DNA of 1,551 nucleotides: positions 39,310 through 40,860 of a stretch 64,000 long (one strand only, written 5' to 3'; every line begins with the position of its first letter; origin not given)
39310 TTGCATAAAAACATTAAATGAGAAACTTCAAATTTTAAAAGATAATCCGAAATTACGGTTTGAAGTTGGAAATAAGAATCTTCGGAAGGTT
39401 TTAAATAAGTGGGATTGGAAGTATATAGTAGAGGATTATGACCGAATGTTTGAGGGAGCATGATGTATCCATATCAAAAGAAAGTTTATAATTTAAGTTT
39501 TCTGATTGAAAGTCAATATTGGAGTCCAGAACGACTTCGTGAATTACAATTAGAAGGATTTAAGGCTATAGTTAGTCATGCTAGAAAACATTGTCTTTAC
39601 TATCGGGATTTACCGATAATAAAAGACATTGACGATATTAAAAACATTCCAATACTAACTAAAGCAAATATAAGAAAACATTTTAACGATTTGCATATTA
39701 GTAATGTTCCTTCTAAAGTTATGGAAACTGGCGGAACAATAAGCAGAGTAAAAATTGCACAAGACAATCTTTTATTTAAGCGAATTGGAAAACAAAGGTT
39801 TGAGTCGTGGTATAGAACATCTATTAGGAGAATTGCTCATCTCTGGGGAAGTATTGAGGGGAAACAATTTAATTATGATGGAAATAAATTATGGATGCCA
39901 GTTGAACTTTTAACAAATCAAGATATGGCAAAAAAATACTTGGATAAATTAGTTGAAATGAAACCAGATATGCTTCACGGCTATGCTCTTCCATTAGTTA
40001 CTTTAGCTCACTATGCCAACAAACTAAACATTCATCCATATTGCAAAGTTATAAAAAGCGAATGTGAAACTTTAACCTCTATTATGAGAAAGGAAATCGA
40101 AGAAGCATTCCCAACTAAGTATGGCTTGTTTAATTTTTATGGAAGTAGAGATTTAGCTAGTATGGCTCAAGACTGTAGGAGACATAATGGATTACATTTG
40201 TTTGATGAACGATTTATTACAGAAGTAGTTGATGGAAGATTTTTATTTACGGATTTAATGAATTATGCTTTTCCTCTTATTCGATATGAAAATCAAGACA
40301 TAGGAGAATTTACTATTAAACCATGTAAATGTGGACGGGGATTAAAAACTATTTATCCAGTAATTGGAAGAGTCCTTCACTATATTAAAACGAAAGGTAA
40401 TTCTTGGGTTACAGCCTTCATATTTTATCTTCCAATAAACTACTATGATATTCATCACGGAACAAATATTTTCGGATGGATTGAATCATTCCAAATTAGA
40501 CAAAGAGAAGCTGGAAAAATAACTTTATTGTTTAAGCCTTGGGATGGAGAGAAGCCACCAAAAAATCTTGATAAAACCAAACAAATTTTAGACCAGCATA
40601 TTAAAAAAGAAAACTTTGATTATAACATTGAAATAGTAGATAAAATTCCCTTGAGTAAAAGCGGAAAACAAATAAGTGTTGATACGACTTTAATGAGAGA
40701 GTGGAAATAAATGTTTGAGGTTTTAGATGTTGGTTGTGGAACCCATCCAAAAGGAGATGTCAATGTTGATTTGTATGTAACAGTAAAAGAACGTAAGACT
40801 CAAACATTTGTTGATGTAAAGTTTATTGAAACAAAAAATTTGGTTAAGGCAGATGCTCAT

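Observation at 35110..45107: Eleven-gene, translationally coupled glycan-biosynthesis island inside a tailed archaeal virus (at least 8 glycosyltransferases genome-wide)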

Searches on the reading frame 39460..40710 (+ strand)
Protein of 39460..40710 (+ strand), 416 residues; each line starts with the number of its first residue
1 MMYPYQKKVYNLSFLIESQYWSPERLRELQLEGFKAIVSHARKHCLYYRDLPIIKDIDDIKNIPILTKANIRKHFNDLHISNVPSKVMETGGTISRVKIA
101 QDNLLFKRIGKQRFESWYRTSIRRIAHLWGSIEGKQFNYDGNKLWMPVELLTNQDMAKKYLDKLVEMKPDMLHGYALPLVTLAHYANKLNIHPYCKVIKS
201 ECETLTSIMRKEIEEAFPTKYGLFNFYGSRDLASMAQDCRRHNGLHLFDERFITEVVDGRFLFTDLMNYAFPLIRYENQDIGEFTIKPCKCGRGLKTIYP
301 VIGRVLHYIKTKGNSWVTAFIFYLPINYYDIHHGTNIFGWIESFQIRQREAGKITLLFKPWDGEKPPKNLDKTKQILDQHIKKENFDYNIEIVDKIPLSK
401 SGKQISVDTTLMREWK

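Call 3: search_protein_families(library=pfam, proteins=[window:39460-40710:+], max_evalue=0.01)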
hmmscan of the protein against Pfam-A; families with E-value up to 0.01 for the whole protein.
window:39460-40710:+ (416 aa): 0 families

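Call 10: search_protein_families(library=ncbifam, proteins=[window:39460-40710:+], max_evalue=0.01)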
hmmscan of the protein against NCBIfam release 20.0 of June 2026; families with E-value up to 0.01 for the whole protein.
window:39460-40710:+ (416 aa): 6 families
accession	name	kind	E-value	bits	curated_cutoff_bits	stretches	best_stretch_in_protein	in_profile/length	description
NF045666.1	DVU1553_fam_AMP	equivalog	3.4e-23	82.2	300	2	156-305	170-331/331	DVU_1553 family AMP-dependent CoA ligase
NF053551.1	FlxY_rubin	equivalog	2.2e-17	62.9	520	1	205-318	214-336/424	flexirubin biosynthesis putative acyl-CoA ligase FlxY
NF041878.1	paak_haloarch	equivalog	1.1e-14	53.8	700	1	195-312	202-332/427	phenylacetate--CoA ligase PaaK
TIGR02304.1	aden_form_hyp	equivalog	5e-08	32.4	251.9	1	154-358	173-375/430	F390 synthetase-related protein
NF041217.1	BagE_FevW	exception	7.6e-08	31.7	800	1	199-309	198-315/424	bagremycin/ferroverdin synthetase BagE/FevW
TIGR02155.1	PA_CoA_ligase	equivalog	2e-07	29.9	646.3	1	157-310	156-322/422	phenylacetate--CoA ligase PaaK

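Call 11: find_related_loci(query=window:39460-40710:+, collection=viral_contigs, flank=10000)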
Query window:39460-40710:+ (416 aa) in viral_contigs; peptide patterns used: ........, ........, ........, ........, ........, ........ (x = any residue, [..] = any of these).
6 stretches matched a pattern, but none encodes a relative of the query by tblastn (E <= 1e-3).

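Call 15: find_encoding_contigs(protein=window:39460-40710:+, flank=10000, max_places=6)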
Protein window:39460-40710:+ (416 aa): no gene with exactly this product is on record in the collection.

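Call 16: find_homologous_proteins(query=window:39460-40710:+, max_evalue=0.001)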
Query window:39460-40710:+ (416 aa): 124 proteins with E <= 0.001 among 2204 candidates; the best 120 are listed.
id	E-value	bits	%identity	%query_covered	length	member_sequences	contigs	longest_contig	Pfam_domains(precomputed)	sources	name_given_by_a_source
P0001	2.9e-288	974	100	100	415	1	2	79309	-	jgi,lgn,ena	-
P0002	6.5e-212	722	72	100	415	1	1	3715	-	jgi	-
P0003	1.3e-192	659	67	100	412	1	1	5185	-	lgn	-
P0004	2.5e-188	645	63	100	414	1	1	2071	PF27533.1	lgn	-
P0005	3.3e-188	644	67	99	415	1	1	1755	-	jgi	-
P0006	1.3e-182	626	65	100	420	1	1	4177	-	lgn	-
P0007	1.3e-175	603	61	100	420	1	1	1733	PF27533.1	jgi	jgi:phenylacetate-CoA ligase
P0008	4.4e-169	581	61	99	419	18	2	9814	-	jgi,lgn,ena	-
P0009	1.1e-166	573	56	100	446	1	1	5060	-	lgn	-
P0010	4.1e-158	545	57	96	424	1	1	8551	-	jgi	-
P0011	5.2e-158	545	55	99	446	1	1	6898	-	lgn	-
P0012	3.0e-139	483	53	99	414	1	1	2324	-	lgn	-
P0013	2.7e-137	476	53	99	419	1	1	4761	PF27533.1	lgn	-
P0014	3.8e-137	476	52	100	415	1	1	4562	-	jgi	-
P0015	7.3e-137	475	50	100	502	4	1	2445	-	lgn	-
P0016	2.5e-133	463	52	98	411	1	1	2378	PF27533.1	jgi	jgi:phenylacetate-CoA ligase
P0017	7.3e-133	462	51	99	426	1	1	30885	-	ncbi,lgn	-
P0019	5.6e-131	456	51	98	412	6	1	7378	PF27533.1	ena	-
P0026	1.3e-109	385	47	97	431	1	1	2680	PF27533.1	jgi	-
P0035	1.6e-95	339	44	92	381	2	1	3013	-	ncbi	ncbi:MAG: hypothetical protein ACFFDT_33360 [Candidatus Hodarchaeota archaeon]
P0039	1.4e-93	332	43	97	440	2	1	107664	-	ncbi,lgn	-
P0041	7.5e-91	323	51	69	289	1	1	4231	PF27533.1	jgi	-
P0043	3.1e-87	311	41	100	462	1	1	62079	-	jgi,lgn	jgi:phenylacetate-CoA ligase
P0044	4.3e-85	304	41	97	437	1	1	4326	PF27533.1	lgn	-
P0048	4.0e-82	295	42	89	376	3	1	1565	-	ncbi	-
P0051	2.8e-32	130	29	94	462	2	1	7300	PF27533.1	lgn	-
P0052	5.3e-29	120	31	93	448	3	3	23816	PF27533.1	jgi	-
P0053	6.0e-29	119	26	94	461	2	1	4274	PF27533.1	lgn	-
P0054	6.9e-28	116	27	94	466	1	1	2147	PF27533.1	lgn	-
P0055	9.7e-28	115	27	94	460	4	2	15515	PF27533.1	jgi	jgi:phenylacetate-CoA ligase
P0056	6.9e-24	103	28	73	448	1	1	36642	PF27533.1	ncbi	-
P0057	2.4e-23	101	29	72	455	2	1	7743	PF27533.1,PF00501.35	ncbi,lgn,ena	-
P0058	2.6e-23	101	26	94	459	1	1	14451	PF27533.1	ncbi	ncbi:MAG: phenylacetate--CoA ligase family protein [Candidatus Binatia bacterium]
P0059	4.3e-23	100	27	94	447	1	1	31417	PF27533.1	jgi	-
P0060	5.5e-23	100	28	96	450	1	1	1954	PF27533.1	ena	-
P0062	1.1e-22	99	28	93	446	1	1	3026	PF27533.1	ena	-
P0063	1.6e-22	98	29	82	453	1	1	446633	PF27533.1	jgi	-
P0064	4.3e-22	97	27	94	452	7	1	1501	PF27533.1,PF00501.35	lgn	-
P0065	9.3e-22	96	28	94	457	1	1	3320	PF27533.1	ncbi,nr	ncbi:MAG: hypothetical protein MUO85_07105 [candidate division Zixibacteria bacterium]|nr:hypothetic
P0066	9.3e-22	96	27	73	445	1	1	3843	PF27533.1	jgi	jgi:phenylacetate-CoA ligase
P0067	1.2e-21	95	28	93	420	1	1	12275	PF27533.1,PF00501.35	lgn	-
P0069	1.9e-21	95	26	94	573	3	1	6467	PF27533.1,PF02261.23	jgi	jgi:phenylacetate-CoA ligase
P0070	3.6e-21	94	27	94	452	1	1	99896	PF27533.1,PF00501.35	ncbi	-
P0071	4.1e-21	94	26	93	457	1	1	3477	PF27533.1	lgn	-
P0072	1.6e-20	92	28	97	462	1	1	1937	PF27533.1,PF00501.35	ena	-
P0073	2.2e-20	91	27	97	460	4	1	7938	PF27533.1,PF00501.35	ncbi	ncbi:MAG TPA: AMP-binding protein [Gammaproteobacteria bacterium]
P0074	4.8e-20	90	29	80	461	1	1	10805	PF27533.1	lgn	-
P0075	9.1e-20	89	24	94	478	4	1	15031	PF27533.1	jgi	jgi:phenylacetate-CoA ligase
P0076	1.7e-19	88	26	93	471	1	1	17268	PF27533.1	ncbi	-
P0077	2.7e-19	88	26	73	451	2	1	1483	PF27533.1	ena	-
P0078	3.1e-19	87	27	73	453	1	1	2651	PF27533.1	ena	-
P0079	4.1e-19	87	25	77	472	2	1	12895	PF27533.1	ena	-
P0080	5.8e-19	87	28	77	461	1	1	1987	PF27533.1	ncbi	-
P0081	7.0e-19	86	26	97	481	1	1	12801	PF27533.1,PF00501.35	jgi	jgi:phenylacetate-CoA ligase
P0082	8.7e-19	86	27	94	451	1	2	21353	PF27533.1,PF00501.35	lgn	-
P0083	1.1e-18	86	27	94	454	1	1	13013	PF27533.1,PF00501.35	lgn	-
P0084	1.6e-18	85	26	94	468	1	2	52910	PF27533.1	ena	-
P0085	2.5e-18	84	29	72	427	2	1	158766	PF27533.1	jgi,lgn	-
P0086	3.7e-18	84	26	94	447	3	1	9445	PF27533.1,PF00501.35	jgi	-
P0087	7.6e-18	83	27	97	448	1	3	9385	PF27533.1,PF00501.35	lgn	-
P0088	1.3e-17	82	26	75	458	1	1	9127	PF27533.1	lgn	-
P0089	1.5e-17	82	27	93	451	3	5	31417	PF27533.1,PF00501.35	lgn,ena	-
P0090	1.6e-17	82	28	93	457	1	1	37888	PF27533.1,PF00501.35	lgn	-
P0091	2.2e-17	81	28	84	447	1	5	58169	PF27533.1,PF00501.35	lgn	-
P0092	3.0e-17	81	26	93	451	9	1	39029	PF27533.1,PF00501.35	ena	-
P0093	4.6e-17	80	26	97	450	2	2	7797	PF27533.1,PF00501.35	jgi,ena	-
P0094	8.3e-17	79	24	93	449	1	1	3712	PF27533.1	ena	-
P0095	8.3e-17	79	26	97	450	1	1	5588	PF27533.1,PF00501.35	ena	-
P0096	7.7e-16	76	25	94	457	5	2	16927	PF27533.1,PF00501.35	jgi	jgi:phenylacetate-CoA ligase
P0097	8.4e-16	76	27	72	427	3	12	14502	PF27533.1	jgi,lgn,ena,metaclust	metaclust:\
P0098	1.6e-15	75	22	96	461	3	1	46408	PF27533.1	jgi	jgi:phenylacetate-CoA ligase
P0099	1.7e-15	75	28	72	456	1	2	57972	PF27533.1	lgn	-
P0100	2.2e-15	75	25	95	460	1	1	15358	PF27533.1,PF00501.35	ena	-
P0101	1.1e-14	72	23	97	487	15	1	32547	PF27533.1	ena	-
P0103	1.9e-14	72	26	95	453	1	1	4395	PF27533.1,PF00501.35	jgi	-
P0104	1.8e-13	68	27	94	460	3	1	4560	PF27533.1,PF00501.35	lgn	-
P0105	2.7e-13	68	26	95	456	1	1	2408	PF27533.1,PF00501.35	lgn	-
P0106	3.0e-13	68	24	75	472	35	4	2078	PF27533.1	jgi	jgi:phenylacetate-CoA ligase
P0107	3.1e-13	68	25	93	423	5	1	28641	PF27533.1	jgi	jgi:phenylacetate-CoA ligase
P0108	4.1e-13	67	23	72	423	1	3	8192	PF27533.1,PF00501.35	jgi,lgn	-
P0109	1.1e-12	66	25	80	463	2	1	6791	PF27533.1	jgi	-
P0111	1.6e-12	65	24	88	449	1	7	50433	PF27533.1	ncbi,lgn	-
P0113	6.8e-12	63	28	73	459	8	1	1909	PF27533.1,PF00501.35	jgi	-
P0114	1.8e-11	62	27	71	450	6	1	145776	PF27533.1,PF00501.35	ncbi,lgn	-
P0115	6.2e-11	60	23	97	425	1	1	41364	PF27533.1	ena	-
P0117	6.8e-11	60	28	75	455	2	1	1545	PF27533.1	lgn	-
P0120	9.8e-11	59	26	87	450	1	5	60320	PF27533.1,PF00501.35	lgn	-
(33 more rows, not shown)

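Call 17: find_encoding_contigs(protein=P0001, flank=10000, max_places=4)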
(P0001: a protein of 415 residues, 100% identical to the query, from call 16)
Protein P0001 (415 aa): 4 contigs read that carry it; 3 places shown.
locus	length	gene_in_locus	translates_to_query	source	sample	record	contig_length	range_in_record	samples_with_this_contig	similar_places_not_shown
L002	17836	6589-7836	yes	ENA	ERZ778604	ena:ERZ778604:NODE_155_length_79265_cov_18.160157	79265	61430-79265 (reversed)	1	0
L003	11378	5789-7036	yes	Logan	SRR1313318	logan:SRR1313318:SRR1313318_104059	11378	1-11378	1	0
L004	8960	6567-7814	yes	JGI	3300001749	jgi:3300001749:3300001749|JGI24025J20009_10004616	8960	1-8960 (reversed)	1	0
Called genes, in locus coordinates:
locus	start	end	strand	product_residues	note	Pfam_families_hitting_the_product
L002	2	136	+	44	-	?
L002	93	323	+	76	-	-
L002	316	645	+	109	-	-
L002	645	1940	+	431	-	PF13847:Methyltransf_31 (faint), PF01555:N6_N4_Mtase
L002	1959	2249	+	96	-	-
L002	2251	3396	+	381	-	PF20706:GT4-conflict (weak), PF00534:Glycos_transf_1, PF13692:Glyco_trans_1_4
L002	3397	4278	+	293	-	PF13524:Glyco_trans_1_2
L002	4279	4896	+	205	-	-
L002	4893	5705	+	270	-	-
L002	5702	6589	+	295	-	PF13692:Glyco_trans_1_4, PF13524:Glyco_trans_1_2 (weak), PF00534:Glycos_transf_1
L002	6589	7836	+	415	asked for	-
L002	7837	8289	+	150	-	PF08241:Methyltransf_11, PF08242:Methyltransf_12 (faint), PF13489:Methyltransf_23, PF13649:Methyltransf_25, PF13847:Methyltransf_31 (weak), PF01209:Ubie_methyltran (weak)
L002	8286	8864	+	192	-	-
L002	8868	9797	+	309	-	PF13524:Glyco_trans_1_2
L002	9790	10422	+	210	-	PF13489:Methyltransf_23 (faint), PF13847:Methyltransf_31 (weak), PF08241:Methyltransf_11 (weak), PF13649:Methyltransf_25 (weak)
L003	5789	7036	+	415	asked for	-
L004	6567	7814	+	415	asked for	-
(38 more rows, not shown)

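Call 18: find_encoding_contigs(protein=P0017, flank=10000, max_places=2)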
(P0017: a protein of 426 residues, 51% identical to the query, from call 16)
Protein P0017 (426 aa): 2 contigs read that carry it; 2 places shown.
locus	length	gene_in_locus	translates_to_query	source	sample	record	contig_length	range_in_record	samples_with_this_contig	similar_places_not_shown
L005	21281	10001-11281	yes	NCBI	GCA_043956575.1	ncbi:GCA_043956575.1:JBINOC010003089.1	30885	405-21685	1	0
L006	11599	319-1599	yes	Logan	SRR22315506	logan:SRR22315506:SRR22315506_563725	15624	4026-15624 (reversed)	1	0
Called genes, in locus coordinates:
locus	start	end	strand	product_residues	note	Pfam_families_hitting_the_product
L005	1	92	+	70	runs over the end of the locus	-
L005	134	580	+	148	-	PF00383:dCMP_cyt_deam_1, PF14437:MafB19-deam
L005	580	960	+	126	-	-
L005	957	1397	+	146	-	-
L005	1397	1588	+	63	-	-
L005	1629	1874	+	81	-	-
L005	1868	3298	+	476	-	PF01555:N6_N4_Mtase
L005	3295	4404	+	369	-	PF00534:Glycos_transf_1, PF13692:Glyco_trans_1_4, PF13524:Glyco_trans_1_2 (weak)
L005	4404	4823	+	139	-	-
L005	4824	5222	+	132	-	-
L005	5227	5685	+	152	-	PF00293:NUDIX, PF14815:NUDIX_4 (weak)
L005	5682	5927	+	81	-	-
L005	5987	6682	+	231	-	PF01555:N6_N4_Mtase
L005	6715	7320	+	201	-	-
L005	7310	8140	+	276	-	-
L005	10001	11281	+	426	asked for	-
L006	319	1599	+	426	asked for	-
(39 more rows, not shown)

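Call 19: find_encoding_contigs(protein=P0043, flank=10000, max_places=2)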
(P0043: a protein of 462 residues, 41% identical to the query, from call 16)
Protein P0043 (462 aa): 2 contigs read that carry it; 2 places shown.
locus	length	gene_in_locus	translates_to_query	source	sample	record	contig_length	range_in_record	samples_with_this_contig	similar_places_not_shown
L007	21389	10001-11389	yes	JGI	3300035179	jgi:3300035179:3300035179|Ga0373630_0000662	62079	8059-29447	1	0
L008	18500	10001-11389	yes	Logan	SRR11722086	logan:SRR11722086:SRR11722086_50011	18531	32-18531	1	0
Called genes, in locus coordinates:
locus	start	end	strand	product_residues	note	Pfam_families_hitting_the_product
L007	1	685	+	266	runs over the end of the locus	PF01209:Ubie_methyltran, PF13489:Methyltransf_23, PF13649:Methyltransf_25, PF13847:Methyltransf_31, PF08241:Methyltransf_11, PF08242:Methyltransf_12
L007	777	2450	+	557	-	-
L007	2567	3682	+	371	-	PF01041:DegT_DnrJ_EryC1, PF01212:Beta_elim_lyase (faint)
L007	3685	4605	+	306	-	PF01408:GFO_IDH_MocA, PF22725:GFO_IDH_MocA_C3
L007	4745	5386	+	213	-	PF00132:Hexapep, PF14602:Hexapep_2 (faint), PF25084:LbH_EIF2B (weak), PF25087:GMPPB_C, PF00132:Hexapep (weak)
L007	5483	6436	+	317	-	PF00535:Glycos_transf_2, PF10111:Glyco_tranf_2_2, PF13641:Glyco_tranf_2_3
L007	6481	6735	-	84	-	-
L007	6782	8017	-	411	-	PF14885:GHL15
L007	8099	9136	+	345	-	PF01073:3Beta_HSD, PF01370:Epimerase, PF02719:Polysacc_synt_2 (weak), PF04321:RmlD_sub_bind (faint), PF16363:GDP_Man_Dehyd (weak), PF07993:NAD_binding_4 (weak)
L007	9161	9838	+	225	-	-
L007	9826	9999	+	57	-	-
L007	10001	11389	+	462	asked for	-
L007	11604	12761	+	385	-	PF20706:GT4-conflict, PF00534:Glycos_transf_1, PF13692:Glyco_trans_1_4, PF13524:Glyco_trans_1_2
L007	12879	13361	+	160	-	PF13420:Acetyltransf_4 (weak), PF00583:Acetyltransf_1, PF13673:Acetyltransf_10, PF08445:FR47 (weak), PF13508:Acetyltransf_7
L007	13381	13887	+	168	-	PF00534:Glycos_transf_1, PF13692:Glyco_trans_1_4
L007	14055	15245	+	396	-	PF27533:CapK_C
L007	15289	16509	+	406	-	PF00919:UPF0004, PF04055:Radical_SAM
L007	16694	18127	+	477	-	PF14885:GHL15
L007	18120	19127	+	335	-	PF01073:3Beta_HSD, PF01370:Epimerase, PF02719:Polysacc_synt_2, PF04321:RmlD_sub_bind, PF05368:NmrA, PF07993:NAD_binding_4, PF16363:GDP_Man_Dehyd, PF13460:NAD_binding_10, +1 more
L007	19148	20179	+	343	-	PF00881:Nitroreductase (faint)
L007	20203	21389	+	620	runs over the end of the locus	PF00881:Nitroreductase, PF18998:Flg_new_2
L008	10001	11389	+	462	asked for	-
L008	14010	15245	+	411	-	PF27533:CapK_C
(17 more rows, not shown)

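Call 37: find_related_loci(query=A2, collection=genome_contigs, flank=10000)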
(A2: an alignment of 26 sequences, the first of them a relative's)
Query A2 (415 aa) in genome_contigs; peptide patterns used: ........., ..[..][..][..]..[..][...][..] (x = any residue, [..] = any of these).
16 stretches matched a pattern; 1 encode a relative of the query (tblastn E <= 1e-3); 1 distinct loci.
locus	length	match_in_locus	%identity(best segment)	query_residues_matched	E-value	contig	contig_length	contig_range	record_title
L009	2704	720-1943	51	4-412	2e-142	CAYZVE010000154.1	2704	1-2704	MAG TPA_asm: uncultured archaeon isolate binchicken_co387_541 genome assembly, contig: NODE_55721_length_2704_cov_6.6511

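Call 38: find_related_loci(query=A2, collection=viral_contigs, flank=10000)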
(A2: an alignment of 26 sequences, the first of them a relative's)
Query A2 (415 aa) in viral_contigs; peptide patterns used: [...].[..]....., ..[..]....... (x = any residue, [..] = any of these).
21 stretches matched a pattern, but none encodes a relative of the query by tblastn (E <= 1e-3).

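Call 68: list_cluster_members(proteins=[P0017, P0039, P0035, P0048, P0173, P0056, P0070])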
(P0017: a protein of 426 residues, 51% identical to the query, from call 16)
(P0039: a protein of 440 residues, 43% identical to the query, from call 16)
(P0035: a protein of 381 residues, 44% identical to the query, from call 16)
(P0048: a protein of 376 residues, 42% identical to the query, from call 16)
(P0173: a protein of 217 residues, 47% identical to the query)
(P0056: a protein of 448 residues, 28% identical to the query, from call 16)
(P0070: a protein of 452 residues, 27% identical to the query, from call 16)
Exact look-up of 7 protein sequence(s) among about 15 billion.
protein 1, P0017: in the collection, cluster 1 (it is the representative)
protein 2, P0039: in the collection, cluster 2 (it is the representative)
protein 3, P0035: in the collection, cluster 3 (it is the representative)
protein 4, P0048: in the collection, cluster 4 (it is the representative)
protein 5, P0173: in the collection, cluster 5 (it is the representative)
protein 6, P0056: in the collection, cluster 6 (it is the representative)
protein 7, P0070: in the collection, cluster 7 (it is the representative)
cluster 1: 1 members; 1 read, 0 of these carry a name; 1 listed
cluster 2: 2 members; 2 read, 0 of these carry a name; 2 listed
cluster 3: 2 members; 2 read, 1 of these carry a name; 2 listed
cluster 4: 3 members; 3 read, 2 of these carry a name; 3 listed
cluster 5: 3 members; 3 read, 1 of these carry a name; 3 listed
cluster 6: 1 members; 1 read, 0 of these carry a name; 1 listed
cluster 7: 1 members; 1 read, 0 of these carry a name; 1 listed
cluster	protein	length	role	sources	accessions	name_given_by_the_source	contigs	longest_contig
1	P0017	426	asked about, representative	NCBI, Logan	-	-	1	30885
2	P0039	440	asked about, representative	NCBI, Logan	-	-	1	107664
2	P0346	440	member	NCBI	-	-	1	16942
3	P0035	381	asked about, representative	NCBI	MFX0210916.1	MAG: hypothetical protein ACFFDT_33360 [Candidatus Hodarchaeota archaeon]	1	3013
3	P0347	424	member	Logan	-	-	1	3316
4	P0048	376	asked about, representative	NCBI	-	-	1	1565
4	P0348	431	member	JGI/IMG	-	phenylacetate-CoA ligase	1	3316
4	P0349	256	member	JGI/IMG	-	phenylacetate-CoA ligase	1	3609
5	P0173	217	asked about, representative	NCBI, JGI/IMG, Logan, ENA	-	-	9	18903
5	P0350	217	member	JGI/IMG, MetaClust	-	\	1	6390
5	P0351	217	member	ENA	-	-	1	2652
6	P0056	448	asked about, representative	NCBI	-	-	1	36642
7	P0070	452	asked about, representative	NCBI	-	-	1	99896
